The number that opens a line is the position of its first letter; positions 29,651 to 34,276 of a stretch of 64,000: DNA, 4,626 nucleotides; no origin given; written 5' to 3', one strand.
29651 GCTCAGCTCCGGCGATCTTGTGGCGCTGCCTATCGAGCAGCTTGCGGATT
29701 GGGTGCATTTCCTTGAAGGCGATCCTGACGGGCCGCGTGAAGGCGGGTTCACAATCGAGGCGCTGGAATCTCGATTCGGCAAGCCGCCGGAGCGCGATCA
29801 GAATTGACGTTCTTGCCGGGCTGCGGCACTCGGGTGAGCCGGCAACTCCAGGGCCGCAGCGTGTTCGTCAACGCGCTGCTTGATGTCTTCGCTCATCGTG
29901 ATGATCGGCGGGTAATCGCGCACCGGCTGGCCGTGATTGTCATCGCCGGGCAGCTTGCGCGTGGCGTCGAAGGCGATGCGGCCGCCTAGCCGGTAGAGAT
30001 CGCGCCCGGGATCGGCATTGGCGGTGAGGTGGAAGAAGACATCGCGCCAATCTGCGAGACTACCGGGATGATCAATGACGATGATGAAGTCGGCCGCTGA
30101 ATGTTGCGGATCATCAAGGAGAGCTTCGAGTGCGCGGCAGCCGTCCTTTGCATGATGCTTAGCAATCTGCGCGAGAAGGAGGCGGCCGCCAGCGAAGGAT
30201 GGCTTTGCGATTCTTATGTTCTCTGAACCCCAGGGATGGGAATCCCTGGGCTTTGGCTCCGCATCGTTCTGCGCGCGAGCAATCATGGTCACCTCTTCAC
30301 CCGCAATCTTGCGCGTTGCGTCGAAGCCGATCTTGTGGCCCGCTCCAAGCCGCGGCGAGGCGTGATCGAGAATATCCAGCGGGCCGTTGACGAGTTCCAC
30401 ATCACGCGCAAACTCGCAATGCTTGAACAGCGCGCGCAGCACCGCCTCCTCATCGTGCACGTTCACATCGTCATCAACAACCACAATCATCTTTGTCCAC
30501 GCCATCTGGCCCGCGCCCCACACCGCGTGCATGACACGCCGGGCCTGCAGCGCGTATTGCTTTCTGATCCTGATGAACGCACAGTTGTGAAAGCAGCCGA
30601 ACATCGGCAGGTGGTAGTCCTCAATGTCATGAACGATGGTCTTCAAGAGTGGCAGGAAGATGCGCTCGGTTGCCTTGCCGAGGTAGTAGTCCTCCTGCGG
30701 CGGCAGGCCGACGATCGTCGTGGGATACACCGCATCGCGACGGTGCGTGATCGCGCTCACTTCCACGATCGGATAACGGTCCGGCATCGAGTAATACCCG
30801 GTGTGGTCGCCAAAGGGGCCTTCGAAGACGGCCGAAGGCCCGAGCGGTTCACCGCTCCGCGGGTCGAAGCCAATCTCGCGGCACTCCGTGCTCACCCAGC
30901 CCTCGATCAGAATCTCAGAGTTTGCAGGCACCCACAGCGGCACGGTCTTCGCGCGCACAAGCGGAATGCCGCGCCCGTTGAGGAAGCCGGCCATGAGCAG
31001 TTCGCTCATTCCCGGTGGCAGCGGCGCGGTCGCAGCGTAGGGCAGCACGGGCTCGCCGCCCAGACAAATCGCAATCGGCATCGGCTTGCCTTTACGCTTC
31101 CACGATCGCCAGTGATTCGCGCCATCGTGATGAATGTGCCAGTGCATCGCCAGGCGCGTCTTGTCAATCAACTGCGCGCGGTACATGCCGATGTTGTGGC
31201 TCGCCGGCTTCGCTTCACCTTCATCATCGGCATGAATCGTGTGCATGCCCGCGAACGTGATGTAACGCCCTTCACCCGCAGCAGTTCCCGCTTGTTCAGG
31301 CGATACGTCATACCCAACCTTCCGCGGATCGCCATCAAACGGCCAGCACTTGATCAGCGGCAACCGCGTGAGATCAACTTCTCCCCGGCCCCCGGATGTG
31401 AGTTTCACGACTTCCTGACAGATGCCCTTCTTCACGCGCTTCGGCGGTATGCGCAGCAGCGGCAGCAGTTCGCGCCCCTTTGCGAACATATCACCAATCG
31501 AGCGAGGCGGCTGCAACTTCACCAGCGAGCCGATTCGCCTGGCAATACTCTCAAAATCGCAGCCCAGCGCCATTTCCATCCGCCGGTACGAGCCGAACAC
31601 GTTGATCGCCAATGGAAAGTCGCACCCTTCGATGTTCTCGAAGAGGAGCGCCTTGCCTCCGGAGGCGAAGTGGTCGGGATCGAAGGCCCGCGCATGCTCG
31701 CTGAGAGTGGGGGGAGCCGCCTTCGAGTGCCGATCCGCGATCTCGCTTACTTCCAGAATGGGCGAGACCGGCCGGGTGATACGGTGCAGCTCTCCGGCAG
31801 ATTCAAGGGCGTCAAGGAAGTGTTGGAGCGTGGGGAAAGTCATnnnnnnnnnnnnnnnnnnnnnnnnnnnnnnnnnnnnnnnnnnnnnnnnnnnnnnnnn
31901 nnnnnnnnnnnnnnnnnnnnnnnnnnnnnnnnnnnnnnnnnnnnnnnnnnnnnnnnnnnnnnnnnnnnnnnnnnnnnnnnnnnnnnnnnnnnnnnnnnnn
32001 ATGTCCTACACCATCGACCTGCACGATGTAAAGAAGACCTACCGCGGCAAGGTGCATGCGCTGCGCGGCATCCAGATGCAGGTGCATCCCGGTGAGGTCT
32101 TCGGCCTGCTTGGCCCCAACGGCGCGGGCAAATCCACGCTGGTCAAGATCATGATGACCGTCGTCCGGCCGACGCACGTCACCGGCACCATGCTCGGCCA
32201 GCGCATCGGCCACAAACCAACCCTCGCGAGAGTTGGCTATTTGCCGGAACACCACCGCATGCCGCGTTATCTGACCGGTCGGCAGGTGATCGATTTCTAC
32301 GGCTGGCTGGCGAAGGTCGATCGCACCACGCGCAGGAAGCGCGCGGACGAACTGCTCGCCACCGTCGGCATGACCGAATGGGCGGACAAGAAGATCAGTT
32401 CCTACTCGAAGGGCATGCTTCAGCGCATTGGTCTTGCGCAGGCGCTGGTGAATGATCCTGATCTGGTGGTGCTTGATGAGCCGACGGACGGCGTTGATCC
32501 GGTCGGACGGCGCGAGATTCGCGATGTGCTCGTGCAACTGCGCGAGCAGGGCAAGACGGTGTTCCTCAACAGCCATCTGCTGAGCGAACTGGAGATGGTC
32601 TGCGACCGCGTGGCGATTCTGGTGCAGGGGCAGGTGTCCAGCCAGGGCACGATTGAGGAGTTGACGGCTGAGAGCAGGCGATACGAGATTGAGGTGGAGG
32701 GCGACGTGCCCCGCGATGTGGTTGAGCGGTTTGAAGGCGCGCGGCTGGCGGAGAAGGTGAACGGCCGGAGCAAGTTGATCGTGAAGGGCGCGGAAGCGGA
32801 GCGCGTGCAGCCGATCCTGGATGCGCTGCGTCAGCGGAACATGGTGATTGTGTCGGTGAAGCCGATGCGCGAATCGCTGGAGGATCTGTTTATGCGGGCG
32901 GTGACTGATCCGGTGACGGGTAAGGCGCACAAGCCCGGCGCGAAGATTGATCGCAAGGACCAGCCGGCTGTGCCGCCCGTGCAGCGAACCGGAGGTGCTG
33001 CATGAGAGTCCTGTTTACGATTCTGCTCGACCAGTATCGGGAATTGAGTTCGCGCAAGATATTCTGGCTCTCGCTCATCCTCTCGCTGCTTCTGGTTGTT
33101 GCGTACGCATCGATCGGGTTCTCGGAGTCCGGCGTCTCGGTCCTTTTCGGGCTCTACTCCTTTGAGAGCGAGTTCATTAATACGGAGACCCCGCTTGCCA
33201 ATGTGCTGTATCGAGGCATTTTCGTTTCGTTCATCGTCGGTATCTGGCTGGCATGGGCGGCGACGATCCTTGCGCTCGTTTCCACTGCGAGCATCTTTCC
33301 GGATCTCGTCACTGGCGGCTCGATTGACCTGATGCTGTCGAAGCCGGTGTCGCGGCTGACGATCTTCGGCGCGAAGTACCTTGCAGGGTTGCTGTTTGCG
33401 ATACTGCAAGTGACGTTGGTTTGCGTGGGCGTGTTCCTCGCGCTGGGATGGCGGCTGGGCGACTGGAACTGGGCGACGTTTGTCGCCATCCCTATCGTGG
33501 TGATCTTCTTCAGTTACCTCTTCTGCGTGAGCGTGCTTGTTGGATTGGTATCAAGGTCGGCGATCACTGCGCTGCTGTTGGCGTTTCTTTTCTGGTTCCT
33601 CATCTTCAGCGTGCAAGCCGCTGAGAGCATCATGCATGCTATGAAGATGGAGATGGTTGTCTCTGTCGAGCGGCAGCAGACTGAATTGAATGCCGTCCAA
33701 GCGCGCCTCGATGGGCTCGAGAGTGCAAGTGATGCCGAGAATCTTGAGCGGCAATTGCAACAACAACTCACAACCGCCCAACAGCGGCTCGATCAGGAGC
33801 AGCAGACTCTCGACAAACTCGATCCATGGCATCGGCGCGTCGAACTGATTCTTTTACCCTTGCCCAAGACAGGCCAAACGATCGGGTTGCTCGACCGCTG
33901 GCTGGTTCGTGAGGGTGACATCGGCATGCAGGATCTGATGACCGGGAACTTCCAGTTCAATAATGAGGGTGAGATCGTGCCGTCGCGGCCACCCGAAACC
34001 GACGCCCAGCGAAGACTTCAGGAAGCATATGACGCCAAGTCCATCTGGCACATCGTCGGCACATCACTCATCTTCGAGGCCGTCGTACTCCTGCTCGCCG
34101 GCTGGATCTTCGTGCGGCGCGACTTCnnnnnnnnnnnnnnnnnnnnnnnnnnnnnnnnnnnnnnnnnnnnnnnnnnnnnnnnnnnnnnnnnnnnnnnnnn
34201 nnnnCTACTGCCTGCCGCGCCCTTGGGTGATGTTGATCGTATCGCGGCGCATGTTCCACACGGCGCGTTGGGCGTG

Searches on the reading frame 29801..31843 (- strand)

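Call 89: search_protein_families(library=pfam, proteins=[window:29801-31843:-], max_evalue=0.00001)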
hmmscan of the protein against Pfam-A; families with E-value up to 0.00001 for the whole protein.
window:29801-31843:- (681 aa): 3 families
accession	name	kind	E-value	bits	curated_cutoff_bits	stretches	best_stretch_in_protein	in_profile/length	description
PF01977.22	UbiD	-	4.5e-62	209.3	23.3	1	137-381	3-206/206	3-octaprenyl-4-hydroxybenzoate carboxy-lyase Rift-related domain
PF20696.2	UbiD_C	-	4.1e-50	169.5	24.2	2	387-509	2-127/127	3-octaprenyl-4-hydroxybenzoate carboxy-lyase C-terminal domain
PF20695.2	UbiD_N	-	6.5e-23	81.1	24.3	1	10-107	1-77/78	3-octaprenyl-4-hydroxybenzoate carboxy-lyase N-terminal domain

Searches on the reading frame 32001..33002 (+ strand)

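Call 89: search_protein_families(library=pfam, proteins=[window:32001-33002:+], max_evalue=0.00001)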
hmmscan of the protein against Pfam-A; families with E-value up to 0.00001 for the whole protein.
window:32001-33002:+ (334 aa): 3 families
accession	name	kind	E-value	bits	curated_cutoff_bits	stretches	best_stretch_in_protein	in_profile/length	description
PF00005.33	ABC_tran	-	3.5e-28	99.3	25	1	21-162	1-136/137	ABC transporter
PF13304.12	AAA_21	-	2.8e-10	41.2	27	0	132-194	235-300/304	AAA domain, putative AbiEii toxin, Type IV TA system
PF13732.12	DrrA1-3_C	-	1.1e-06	29.7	27.4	1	216-301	1-81/81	ATP-binding protein DrrA1-3-like, C-terminal domain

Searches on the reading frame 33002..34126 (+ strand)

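Call 89: search_protein_families(library=pfam, proteins=[window:33002-34126:+], max_evalue=0.00001)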
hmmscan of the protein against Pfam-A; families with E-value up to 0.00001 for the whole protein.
window:33002-34126:+ (375 aa): 1 family
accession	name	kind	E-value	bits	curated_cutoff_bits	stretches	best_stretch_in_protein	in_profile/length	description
PF12679.13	ABC2_membrane_2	-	2e-07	31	27.2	1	18-374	14-282/283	ABC-2 family transporter protein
